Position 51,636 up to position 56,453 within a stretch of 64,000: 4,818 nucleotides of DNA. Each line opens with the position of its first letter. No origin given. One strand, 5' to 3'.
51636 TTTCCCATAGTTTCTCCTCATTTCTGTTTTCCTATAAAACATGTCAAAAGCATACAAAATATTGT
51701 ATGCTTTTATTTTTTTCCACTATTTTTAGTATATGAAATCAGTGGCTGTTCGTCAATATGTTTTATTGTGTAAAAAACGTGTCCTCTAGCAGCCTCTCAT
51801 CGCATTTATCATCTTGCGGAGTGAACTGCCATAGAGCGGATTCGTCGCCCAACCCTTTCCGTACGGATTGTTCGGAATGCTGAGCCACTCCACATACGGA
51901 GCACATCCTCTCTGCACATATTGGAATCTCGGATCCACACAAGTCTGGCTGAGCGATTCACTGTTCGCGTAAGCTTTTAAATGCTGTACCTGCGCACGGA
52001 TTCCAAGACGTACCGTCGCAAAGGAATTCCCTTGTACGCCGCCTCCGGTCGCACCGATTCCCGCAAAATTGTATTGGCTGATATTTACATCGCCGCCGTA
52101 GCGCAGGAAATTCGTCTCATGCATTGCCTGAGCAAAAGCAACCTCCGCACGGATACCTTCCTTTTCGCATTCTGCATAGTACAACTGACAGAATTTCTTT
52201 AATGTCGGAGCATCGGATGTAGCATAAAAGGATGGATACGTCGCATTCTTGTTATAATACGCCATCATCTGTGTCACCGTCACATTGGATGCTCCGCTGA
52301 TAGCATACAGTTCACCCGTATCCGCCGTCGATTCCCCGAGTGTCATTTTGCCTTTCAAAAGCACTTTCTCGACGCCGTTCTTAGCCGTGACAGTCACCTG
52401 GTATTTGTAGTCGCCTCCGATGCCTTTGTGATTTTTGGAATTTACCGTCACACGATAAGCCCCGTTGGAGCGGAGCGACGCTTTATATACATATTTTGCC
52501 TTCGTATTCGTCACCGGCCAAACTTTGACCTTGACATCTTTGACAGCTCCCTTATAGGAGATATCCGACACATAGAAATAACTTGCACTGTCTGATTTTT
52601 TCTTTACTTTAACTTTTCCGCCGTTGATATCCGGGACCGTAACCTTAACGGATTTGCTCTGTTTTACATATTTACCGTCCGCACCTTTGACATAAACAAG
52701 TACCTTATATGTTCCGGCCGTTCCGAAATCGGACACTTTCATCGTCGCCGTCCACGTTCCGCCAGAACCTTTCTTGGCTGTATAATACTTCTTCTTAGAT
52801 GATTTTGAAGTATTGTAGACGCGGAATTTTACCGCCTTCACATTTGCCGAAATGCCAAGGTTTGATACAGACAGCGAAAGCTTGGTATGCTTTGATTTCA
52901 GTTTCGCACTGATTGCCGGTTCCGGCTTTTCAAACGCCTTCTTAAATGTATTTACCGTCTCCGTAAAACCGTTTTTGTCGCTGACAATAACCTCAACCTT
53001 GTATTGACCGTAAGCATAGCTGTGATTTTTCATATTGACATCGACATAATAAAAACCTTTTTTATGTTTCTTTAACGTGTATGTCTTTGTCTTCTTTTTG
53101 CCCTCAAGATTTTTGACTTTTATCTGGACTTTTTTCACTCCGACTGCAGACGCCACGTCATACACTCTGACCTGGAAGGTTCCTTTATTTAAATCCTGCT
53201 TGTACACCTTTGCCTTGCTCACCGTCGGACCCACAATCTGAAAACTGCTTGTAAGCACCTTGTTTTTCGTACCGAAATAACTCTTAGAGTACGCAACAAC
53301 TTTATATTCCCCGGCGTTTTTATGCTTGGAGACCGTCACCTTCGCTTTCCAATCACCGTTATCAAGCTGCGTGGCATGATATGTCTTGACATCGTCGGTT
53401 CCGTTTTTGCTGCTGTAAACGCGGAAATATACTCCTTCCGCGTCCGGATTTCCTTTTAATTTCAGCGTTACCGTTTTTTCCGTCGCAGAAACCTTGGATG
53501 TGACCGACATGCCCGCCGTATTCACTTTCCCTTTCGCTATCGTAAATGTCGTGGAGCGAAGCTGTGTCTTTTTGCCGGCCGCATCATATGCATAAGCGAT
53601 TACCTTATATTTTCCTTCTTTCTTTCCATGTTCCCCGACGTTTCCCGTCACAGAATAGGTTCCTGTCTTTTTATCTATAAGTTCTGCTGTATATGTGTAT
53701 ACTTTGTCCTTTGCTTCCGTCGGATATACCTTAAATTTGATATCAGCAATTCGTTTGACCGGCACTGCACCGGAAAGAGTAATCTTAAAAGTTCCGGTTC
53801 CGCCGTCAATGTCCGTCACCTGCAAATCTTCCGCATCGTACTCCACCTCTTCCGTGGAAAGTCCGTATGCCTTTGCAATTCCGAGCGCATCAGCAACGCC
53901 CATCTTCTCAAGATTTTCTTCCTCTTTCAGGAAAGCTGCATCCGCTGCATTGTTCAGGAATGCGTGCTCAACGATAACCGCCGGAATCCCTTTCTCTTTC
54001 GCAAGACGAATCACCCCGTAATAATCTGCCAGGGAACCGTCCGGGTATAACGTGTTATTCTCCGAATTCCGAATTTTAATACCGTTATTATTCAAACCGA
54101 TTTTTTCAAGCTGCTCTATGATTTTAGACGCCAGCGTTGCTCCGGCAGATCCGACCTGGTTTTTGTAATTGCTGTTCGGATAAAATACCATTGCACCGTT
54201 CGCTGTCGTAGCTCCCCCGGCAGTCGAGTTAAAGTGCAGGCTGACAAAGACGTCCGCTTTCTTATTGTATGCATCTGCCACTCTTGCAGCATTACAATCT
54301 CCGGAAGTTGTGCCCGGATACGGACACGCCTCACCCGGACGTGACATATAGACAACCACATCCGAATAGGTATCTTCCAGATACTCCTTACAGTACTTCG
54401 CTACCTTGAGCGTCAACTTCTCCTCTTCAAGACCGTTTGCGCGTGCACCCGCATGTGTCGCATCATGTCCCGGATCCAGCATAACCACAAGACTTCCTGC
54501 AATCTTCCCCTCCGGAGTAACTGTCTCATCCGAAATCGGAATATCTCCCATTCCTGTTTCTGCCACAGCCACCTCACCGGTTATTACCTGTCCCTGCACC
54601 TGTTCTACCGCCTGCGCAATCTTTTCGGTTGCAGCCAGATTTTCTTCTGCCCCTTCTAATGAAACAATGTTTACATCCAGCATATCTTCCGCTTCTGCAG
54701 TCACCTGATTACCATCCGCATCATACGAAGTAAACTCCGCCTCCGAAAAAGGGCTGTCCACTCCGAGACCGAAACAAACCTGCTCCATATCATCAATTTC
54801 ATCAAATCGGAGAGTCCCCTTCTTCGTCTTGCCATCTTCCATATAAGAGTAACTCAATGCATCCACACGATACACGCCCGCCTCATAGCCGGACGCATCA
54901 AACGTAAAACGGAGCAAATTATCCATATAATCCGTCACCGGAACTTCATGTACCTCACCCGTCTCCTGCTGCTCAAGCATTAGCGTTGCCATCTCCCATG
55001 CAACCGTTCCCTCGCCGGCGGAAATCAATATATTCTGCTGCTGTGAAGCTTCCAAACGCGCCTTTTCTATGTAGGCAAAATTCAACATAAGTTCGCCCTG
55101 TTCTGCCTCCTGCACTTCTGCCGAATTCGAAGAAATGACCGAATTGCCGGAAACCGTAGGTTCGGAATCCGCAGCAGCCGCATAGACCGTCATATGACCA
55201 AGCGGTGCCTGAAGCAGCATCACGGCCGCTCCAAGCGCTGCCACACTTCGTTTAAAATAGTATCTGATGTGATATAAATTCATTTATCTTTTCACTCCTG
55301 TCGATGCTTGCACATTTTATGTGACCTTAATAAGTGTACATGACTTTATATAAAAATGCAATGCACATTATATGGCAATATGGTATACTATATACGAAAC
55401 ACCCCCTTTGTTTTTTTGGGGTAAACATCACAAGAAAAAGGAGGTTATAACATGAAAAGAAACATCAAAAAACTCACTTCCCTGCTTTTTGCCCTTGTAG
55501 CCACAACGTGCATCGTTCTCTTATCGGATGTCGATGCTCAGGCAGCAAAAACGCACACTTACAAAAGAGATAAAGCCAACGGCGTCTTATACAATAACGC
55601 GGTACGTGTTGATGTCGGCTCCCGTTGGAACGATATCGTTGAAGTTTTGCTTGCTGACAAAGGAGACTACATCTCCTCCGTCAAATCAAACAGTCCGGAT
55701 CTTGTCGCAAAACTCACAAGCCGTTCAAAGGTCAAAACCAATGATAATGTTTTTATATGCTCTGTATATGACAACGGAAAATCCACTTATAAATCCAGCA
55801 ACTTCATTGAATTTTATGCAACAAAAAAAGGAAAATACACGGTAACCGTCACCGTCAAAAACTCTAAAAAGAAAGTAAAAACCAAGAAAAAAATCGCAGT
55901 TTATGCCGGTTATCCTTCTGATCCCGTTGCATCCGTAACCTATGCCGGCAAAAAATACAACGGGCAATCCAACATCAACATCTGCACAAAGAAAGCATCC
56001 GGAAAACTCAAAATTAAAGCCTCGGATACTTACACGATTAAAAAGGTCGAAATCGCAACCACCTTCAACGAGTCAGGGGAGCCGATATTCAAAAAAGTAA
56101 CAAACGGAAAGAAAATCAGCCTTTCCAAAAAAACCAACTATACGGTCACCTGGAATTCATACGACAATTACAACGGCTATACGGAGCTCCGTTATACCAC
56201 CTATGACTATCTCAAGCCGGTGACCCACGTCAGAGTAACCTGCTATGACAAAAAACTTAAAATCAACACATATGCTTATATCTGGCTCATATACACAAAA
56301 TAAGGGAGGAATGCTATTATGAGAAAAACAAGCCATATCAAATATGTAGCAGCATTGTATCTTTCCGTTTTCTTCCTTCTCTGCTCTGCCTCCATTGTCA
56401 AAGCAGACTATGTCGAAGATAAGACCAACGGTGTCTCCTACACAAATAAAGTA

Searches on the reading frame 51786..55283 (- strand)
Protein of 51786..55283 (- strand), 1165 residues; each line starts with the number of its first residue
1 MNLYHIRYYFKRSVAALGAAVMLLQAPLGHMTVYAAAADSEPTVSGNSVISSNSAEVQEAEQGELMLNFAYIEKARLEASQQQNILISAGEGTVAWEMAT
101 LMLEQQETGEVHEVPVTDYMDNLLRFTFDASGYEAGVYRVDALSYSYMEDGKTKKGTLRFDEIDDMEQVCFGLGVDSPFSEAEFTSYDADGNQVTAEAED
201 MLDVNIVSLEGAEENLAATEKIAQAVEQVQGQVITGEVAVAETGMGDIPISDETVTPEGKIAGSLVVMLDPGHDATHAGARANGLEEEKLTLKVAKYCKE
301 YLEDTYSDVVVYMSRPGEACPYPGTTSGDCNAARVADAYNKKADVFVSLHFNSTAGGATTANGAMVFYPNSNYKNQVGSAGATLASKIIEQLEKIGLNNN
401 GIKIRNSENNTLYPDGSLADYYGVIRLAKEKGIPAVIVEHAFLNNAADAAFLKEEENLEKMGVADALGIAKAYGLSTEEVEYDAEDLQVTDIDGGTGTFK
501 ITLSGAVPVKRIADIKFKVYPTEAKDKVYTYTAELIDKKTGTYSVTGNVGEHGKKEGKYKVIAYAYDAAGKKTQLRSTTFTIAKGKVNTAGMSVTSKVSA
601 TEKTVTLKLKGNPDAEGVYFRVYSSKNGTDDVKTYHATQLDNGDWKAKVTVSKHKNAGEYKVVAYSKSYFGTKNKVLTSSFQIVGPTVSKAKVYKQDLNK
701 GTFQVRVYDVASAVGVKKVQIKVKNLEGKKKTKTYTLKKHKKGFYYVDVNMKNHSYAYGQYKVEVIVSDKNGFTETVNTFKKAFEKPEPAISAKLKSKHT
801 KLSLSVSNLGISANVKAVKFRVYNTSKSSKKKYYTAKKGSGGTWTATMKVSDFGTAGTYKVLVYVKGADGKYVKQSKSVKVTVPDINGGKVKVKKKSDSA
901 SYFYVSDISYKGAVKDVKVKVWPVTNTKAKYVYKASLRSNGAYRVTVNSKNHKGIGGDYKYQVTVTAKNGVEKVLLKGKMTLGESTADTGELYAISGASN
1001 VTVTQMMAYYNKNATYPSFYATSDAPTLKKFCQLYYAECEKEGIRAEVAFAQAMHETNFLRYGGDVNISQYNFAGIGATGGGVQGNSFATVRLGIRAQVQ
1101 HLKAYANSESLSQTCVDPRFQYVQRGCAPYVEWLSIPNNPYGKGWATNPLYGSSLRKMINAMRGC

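Call 3: search_protein_families(library=pfam, proteins=[window:51786-55283:-], max_evalue=0.01)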
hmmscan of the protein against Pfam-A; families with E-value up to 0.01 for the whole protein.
window:51786-55283:- (1165 aa): 5 families
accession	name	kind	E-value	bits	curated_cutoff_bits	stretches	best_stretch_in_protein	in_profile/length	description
PF08481.16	GBS_Bsp-like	-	5.9e-58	193.3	31.6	5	893-979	4-91/92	GBS Bsp-like repeat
PF01520.23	Amidase_3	-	1e-30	107.5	27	1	267-470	1-173/174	N-acetylmuramoyl-L-alanine amidase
PF01832.25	Glucosaminidase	-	5e-12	47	30.2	1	1033-1162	2-121/123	Mannosyl-glycoprotein endo-beta-N-acetylglucosaminidase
PF19077.6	Big_13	-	2.5e-06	28.4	27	0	822-883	43-100/102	Bacterial Ig-like domain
PF01835.25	MG2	-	0.0025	18.6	32.8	0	712-772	29-86/96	MG2 domain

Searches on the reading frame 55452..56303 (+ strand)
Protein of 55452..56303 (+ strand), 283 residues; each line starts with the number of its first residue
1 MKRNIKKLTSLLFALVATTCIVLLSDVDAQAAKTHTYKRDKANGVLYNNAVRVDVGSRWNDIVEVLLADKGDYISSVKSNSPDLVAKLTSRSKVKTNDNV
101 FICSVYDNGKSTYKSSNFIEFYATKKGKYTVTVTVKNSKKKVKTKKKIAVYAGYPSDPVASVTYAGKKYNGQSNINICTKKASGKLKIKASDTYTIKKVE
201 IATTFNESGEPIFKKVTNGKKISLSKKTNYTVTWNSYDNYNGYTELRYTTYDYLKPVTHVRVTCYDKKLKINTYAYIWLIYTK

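Call 3: search_protein_families(library=pfam, proteins=[window:55452-56303:+], max_evalue=0.01)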
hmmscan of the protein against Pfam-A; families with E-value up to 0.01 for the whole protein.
window:55452-56303:+ (283 aa): 2 families
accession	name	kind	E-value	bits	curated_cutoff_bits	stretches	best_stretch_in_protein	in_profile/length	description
PF00801.26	PKD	-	0.00031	21.1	23.5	1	108-150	38-80/80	PKD domain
PF15438.11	Phyto-Amp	-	0.00038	21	25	1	5-105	11-107/113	Antigenic membrane protein of phytoplasma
